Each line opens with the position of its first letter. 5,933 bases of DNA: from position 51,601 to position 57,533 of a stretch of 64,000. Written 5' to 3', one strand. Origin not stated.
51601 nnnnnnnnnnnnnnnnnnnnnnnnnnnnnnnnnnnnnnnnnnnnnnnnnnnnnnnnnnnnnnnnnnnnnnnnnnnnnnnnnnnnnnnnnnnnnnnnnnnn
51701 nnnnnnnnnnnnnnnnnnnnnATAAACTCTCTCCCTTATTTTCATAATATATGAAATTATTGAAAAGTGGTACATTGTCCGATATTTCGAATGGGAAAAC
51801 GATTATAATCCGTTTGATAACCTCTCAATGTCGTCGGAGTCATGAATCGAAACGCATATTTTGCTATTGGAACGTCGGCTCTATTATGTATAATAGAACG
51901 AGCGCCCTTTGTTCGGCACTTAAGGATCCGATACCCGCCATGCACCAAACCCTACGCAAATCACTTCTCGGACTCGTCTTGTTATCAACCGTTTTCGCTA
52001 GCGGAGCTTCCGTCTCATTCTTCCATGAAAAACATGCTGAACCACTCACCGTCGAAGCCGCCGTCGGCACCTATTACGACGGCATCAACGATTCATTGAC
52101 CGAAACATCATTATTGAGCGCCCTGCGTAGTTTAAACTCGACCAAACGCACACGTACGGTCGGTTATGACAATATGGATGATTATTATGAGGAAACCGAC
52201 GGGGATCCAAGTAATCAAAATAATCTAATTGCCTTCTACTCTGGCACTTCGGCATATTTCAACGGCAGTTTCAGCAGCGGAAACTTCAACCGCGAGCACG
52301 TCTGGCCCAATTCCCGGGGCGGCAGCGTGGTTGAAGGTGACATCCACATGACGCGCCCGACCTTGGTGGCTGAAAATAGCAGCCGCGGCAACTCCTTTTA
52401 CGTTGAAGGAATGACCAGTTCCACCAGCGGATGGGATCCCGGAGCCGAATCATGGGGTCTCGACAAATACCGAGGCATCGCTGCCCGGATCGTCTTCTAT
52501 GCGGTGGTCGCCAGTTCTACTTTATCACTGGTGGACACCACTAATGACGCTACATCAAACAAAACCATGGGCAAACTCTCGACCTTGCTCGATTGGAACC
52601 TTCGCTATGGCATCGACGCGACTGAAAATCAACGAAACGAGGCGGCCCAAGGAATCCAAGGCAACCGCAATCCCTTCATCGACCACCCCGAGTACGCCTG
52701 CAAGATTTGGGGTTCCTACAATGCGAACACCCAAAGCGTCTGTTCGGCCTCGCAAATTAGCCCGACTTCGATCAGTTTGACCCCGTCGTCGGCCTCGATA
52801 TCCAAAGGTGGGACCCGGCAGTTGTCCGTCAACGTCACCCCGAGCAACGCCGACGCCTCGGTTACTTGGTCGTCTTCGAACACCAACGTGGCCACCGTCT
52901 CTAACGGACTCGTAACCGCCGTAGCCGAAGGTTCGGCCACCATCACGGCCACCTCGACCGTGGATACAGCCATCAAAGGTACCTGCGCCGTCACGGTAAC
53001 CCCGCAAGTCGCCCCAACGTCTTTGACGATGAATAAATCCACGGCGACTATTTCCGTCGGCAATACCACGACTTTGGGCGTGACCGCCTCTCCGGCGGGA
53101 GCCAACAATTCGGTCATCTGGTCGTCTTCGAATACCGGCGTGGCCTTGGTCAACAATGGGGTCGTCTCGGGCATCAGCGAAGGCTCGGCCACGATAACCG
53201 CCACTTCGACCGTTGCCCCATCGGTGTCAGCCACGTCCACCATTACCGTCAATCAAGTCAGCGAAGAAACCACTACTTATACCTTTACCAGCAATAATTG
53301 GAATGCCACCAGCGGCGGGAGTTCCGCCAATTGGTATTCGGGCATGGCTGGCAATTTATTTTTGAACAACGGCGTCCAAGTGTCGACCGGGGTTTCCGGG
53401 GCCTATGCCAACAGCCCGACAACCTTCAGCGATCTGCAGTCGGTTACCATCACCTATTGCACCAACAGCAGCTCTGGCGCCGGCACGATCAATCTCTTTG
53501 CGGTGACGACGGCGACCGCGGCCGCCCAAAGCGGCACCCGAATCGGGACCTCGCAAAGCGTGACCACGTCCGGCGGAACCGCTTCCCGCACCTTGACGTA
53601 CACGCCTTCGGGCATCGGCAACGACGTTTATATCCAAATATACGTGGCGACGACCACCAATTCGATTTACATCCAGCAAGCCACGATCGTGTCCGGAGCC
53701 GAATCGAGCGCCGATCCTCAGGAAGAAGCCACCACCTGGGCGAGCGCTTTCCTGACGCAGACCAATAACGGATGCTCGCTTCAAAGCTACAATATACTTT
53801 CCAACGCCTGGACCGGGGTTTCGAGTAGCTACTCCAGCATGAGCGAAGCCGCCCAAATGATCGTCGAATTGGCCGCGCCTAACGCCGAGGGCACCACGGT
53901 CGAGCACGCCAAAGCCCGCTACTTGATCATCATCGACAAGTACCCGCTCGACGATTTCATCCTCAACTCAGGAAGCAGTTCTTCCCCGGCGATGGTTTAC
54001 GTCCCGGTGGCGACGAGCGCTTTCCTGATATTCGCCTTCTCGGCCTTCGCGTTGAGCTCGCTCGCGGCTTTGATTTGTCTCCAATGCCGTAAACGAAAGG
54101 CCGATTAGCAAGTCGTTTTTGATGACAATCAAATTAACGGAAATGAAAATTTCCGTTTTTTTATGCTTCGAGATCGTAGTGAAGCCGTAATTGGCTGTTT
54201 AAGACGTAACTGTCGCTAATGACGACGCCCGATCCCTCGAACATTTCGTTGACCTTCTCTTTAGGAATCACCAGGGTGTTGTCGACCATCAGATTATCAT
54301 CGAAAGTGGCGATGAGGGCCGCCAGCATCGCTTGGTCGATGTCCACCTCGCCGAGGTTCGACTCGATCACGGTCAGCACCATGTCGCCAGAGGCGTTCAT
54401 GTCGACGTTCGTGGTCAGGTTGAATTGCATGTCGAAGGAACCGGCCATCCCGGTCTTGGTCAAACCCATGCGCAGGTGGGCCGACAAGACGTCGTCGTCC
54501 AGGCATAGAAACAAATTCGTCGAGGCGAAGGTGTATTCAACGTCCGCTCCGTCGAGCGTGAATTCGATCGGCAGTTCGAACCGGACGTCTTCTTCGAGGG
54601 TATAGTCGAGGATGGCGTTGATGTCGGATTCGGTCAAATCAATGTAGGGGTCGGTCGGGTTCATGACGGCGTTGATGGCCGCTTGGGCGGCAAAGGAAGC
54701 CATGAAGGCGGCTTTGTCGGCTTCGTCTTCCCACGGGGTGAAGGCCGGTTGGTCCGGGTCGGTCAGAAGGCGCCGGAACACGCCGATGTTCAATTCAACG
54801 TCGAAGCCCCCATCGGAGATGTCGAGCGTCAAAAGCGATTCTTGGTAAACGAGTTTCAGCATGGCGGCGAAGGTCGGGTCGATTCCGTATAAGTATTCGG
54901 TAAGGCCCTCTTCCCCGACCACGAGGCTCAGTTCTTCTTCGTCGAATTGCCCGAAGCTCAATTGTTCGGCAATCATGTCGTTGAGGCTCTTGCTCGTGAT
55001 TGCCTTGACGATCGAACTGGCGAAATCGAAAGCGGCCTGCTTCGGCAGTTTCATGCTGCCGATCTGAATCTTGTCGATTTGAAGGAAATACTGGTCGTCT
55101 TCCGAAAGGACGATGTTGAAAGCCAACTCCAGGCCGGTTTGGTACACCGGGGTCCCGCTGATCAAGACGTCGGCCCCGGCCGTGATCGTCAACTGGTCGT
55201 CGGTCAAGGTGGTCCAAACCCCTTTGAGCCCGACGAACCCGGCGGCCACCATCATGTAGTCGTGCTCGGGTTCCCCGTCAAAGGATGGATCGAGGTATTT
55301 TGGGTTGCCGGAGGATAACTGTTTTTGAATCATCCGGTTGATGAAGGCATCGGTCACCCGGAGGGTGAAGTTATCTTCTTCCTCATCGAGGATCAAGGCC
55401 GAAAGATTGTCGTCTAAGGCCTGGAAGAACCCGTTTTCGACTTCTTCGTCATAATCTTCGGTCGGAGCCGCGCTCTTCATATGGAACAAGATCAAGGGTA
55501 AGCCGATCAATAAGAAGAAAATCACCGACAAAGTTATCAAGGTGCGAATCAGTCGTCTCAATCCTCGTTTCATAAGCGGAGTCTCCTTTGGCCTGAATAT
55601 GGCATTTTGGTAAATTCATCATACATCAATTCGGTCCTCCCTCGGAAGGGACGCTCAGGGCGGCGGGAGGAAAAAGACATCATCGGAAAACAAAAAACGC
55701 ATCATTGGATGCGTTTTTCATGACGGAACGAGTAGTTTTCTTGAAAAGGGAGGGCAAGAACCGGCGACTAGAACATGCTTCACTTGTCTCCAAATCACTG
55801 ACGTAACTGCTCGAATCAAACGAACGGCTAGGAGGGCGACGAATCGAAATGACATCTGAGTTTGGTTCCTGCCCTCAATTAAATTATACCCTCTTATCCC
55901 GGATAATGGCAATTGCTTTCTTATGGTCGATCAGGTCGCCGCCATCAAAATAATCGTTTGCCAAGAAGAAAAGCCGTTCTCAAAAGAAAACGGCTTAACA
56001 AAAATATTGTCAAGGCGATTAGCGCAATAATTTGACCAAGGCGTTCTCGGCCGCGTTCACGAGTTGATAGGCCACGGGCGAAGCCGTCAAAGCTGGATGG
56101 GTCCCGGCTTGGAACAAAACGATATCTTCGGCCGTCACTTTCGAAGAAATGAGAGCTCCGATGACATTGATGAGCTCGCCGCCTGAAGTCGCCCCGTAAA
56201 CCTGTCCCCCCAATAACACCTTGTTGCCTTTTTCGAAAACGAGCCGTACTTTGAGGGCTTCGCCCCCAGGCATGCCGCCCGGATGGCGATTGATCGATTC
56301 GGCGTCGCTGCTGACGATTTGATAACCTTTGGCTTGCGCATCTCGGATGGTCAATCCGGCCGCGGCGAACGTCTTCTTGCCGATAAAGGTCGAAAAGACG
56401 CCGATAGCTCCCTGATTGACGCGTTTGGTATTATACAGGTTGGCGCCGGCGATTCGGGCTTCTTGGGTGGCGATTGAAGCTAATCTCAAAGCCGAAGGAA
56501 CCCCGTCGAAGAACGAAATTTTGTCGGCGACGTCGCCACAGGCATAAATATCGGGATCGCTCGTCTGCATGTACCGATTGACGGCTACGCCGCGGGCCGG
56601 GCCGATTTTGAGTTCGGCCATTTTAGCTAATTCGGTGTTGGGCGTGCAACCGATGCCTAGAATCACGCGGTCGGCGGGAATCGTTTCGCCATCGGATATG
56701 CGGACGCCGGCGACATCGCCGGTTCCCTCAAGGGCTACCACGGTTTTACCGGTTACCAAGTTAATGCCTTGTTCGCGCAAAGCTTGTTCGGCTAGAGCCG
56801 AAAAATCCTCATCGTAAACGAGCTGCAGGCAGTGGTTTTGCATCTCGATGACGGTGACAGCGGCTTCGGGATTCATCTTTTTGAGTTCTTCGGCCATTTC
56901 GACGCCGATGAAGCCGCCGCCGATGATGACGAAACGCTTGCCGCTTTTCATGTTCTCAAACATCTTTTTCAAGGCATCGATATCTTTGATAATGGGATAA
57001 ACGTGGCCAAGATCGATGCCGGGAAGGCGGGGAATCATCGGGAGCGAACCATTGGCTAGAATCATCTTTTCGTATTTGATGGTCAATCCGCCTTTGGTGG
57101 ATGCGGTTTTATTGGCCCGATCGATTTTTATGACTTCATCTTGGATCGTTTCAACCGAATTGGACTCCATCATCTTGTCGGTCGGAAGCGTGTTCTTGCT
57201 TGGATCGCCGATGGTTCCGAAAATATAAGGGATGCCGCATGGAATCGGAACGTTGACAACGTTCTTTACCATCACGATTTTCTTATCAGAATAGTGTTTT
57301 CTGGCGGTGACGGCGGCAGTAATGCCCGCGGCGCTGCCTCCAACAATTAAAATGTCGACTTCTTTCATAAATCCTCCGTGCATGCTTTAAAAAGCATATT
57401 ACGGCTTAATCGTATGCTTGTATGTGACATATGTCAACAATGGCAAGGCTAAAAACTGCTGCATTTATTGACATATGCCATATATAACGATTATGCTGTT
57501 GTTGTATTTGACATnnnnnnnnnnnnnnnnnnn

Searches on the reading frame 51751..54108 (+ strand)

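Call 9: search_protein_families(library=pfam, proteins=[window:51751-54108:+], max_evalue=0.001)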
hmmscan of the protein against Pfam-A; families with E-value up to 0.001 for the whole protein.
window:51751-54108:+ (785 aa): 3 families
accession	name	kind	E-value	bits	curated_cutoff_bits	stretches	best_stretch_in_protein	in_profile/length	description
PF02368.24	Big_2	-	3.2e-26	91.5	22.8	2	339-404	3-70/79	Bacterial Ig-like domain (group 2)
PF04231.19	Endonuclease_1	-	1.3e-21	77.8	25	1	132-314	14-235/235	Endonuclease I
PF21461.3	HL_N-beta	-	2.1e-05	24.7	27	0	375-408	18-50/57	Hyaluronate lyase, N-terminal beta-sheet domain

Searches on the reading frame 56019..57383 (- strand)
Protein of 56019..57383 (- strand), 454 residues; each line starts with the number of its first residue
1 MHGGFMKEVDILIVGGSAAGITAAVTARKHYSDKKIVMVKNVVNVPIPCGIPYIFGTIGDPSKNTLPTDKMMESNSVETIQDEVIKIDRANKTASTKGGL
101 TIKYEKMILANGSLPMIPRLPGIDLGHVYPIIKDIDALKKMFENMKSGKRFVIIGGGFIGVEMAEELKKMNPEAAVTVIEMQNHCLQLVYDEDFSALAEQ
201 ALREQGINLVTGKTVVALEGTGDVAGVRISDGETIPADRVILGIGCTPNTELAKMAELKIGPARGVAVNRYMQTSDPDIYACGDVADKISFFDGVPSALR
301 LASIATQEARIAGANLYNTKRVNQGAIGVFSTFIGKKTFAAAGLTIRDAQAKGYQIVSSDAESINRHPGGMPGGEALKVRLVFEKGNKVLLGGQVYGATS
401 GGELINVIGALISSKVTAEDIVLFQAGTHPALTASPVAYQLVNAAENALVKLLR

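Call 9: search_protein_families(library=pfam, proteins=[window:56019-57383:-], max_evalue=0.001)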
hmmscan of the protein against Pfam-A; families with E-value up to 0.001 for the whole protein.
window:56019-57383:- (454 aa): 11 families
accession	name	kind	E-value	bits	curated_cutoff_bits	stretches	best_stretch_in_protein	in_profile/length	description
PF07992.20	Pyr_redox_2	-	4.4e-59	200.7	26.1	1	10-308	2-290/291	Pyridine nucleotide-disulphide oxidoreductase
PF00070.33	Pyr_redox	-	2.5e-19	70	22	1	150-231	1-81/82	Pyridine nucleotide-disulphide oxidoreductase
PF02852.28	Pyr_redox_dim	-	7.6e-11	42.6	25.3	1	338-433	10-103/110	Pyridine nucleotide-disulphide oxidoreductase, dimerisation domain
PF13738.12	Pyr_redox_3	-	1e-10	41.8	30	1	84-283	104-305/305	Pyridine nucleotide-disulphide oxidoreductase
PF01266.30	DAO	-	5.1e-09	36.6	27.9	0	196-268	154-229/353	FAD dependent oxidoreductase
PF13454.12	NAD_binding_9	-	4.6e-08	33.6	21.8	0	195-245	104-153/155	FAD-NAD(P)-binding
PF13450.12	NAD_binding_8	-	5.3e-07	30.3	21.9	0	153-185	1-31/68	NAD(P)-binding Rossmann-like domain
PF12831.13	FAD_oxidored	-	1.6e-06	28.1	27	0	10-30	1-21/416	FAD dependent oxidoreductase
PF03486.20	HI0933_like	-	4.4e-05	23.5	50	0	10-32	2-24/244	HI0933-like protein Rossmann domain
PF01134.28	GIDA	-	6.7e-05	22.5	22.1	0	152-202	3-52/391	Glucose inhibited division protein A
PF02254.24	TrkA_N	-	0.00035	21.3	23.8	0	151-204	1-52/116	TrkA-N domain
